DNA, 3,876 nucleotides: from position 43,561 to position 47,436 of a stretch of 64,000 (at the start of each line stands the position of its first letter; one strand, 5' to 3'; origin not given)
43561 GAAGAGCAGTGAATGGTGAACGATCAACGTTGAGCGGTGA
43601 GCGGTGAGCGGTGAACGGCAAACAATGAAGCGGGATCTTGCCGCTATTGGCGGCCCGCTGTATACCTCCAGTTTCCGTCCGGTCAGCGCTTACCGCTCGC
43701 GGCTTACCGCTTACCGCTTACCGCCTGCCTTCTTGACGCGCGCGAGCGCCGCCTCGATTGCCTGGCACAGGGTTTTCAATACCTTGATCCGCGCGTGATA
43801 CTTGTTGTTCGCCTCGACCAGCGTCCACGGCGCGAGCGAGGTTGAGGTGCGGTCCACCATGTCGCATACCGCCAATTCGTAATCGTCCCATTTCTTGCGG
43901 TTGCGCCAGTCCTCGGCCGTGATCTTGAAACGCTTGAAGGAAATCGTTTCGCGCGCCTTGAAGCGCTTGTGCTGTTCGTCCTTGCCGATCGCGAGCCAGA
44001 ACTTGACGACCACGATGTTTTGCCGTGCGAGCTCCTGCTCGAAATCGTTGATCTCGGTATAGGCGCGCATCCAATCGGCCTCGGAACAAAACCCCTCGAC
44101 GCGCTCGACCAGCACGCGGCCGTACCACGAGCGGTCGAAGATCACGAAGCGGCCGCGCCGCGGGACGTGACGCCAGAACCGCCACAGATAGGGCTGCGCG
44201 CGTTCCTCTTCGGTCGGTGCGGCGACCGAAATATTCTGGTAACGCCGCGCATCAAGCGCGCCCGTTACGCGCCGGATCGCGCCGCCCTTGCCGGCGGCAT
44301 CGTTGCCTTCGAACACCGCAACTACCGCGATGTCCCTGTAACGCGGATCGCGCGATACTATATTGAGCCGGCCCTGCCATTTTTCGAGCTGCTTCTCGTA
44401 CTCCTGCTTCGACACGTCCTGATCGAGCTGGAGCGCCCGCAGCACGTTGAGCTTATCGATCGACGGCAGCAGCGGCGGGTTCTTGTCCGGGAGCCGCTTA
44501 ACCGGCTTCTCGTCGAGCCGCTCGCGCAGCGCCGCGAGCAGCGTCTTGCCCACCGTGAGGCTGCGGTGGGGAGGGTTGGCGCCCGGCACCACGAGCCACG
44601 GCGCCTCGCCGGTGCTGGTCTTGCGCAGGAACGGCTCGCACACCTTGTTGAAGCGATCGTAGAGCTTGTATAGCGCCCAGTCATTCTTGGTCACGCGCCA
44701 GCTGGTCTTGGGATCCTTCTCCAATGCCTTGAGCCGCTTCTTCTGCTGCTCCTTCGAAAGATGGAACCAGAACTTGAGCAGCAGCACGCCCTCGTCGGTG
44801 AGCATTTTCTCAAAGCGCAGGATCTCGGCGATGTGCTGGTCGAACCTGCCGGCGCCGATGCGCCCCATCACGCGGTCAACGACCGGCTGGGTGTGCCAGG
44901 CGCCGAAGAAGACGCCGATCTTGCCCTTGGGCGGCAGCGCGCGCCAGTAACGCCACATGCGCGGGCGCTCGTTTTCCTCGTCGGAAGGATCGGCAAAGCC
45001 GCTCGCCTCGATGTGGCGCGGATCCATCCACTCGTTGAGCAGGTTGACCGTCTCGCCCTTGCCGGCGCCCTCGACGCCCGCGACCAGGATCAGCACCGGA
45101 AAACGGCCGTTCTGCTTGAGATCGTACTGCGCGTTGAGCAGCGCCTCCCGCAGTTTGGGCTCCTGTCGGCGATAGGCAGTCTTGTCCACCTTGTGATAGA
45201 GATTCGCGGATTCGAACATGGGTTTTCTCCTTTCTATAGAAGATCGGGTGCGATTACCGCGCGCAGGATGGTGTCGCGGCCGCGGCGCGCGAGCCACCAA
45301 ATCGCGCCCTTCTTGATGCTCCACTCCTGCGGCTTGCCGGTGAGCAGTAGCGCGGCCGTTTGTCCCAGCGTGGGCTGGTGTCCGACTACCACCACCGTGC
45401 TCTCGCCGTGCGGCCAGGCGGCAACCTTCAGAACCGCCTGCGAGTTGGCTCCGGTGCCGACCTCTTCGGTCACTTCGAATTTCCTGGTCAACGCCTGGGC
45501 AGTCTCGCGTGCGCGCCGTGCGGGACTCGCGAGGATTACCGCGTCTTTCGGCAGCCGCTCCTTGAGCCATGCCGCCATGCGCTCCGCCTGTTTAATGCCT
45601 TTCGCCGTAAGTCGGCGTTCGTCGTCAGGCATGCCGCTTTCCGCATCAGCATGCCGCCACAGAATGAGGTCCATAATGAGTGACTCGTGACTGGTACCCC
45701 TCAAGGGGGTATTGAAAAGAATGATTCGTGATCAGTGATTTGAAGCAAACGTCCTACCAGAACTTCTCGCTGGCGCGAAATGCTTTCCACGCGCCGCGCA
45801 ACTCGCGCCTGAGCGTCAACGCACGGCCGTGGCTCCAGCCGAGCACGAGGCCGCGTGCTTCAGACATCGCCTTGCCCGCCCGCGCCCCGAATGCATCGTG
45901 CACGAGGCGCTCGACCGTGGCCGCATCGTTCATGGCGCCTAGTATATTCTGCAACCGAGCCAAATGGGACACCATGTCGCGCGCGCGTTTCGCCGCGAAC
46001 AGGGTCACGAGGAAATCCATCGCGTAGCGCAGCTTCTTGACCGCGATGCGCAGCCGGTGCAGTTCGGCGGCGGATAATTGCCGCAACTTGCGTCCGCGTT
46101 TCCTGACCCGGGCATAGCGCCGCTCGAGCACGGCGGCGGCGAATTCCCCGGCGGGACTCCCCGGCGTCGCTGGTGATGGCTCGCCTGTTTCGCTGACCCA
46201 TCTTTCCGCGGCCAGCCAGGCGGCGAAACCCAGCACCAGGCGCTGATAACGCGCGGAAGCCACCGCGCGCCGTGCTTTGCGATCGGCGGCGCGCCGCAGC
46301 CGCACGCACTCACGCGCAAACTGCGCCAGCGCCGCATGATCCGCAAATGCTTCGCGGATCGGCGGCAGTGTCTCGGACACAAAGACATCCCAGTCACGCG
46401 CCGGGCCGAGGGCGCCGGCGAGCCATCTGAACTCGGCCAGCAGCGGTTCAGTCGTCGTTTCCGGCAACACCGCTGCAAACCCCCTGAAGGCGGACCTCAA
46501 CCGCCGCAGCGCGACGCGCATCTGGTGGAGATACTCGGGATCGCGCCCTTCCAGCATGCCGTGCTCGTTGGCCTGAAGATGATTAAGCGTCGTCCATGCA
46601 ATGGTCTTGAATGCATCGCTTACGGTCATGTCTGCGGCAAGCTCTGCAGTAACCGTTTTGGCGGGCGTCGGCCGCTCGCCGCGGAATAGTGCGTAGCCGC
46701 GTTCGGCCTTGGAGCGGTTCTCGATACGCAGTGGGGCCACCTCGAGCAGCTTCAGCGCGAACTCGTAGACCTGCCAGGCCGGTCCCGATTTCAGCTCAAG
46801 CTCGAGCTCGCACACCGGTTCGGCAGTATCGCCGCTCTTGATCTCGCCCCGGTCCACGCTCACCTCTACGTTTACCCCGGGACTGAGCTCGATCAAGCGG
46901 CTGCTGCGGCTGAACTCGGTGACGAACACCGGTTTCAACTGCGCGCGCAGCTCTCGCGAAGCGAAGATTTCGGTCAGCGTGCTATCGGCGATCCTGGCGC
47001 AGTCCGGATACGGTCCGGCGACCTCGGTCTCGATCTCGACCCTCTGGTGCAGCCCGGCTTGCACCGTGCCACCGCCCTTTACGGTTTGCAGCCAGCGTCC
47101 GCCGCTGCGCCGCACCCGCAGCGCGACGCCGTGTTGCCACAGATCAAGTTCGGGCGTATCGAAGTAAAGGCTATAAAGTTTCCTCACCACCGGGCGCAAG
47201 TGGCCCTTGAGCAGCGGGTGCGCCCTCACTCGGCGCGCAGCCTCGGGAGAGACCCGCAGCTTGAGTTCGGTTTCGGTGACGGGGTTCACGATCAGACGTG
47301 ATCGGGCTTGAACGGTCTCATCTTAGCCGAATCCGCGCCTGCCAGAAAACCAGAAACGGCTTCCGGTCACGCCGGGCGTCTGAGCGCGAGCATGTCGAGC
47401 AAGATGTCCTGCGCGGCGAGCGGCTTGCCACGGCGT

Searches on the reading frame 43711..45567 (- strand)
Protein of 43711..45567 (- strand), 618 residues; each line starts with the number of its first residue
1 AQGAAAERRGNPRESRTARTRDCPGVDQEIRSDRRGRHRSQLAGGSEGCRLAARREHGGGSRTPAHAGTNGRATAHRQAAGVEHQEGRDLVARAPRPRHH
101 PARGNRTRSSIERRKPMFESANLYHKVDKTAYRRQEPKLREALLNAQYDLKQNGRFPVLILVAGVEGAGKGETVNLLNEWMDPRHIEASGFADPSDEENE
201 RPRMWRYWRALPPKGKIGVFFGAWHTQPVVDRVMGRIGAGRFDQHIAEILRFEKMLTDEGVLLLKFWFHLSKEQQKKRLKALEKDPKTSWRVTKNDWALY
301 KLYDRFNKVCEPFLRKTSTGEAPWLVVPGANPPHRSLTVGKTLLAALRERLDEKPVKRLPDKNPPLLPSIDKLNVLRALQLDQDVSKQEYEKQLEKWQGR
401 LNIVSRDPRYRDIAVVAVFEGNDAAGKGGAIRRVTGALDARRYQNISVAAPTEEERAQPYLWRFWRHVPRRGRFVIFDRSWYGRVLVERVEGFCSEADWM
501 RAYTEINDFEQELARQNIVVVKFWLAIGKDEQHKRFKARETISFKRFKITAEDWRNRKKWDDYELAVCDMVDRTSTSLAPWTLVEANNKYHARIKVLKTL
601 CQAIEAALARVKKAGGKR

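Call 46: search_protein_families(library=pfam, proteins=[window:43711-45567:-], max_evalue=0.00001)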
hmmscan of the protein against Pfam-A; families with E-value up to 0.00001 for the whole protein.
window:43711-45567:- (618 aa): 1 family
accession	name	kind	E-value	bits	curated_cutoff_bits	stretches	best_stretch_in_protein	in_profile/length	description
PF03976.20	PPK2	-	1.1e-137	457.4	22.3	2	385-608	2-225/229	Polyphosphate kinase 2 (PPK2)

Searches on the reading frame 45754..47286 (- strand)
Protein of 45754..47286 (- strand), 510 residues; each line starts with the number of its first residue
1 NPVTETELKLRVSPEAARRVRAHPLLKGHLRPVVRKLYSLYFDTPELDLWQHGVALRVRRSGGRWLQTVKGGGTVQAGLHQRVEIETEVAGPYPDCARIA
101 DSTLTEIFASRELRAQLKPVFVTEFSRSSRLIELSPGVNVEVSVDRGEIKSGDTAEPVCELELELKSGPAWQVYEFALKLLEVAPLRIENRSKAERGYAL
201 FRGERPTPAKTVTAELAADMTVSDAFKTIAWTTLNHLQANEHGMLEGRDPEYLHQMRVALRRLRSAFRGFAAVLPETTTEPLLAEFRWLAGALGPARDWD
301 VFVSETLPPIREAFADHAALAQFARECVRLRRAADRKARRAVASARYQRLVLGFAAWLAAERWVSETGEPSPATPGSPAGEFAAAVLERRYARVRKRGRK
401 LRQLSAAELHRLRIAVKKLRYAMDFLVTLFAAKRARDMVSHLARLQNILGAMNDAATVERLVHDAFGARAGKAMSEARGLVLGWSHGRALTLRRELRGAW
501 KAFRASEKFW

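Call 46: search_protein_families(library=pfam, proteins=[window:45754-47286:-], max_evalue=0.00001)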
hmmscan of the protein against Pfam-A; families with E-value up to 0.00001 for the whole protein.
window:45754-47286:- (510 aa): 2 families
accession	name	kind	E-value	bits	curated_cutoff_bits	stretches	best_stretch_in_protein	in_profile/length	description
PF05235.19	CHAD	-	3.3e-63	214.1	25.6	1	229-461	2-226/228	CHAD domain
PF01928.26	CYTH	-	7.2e-25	88.3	23.2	1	5-198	3-179/179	CYTH domain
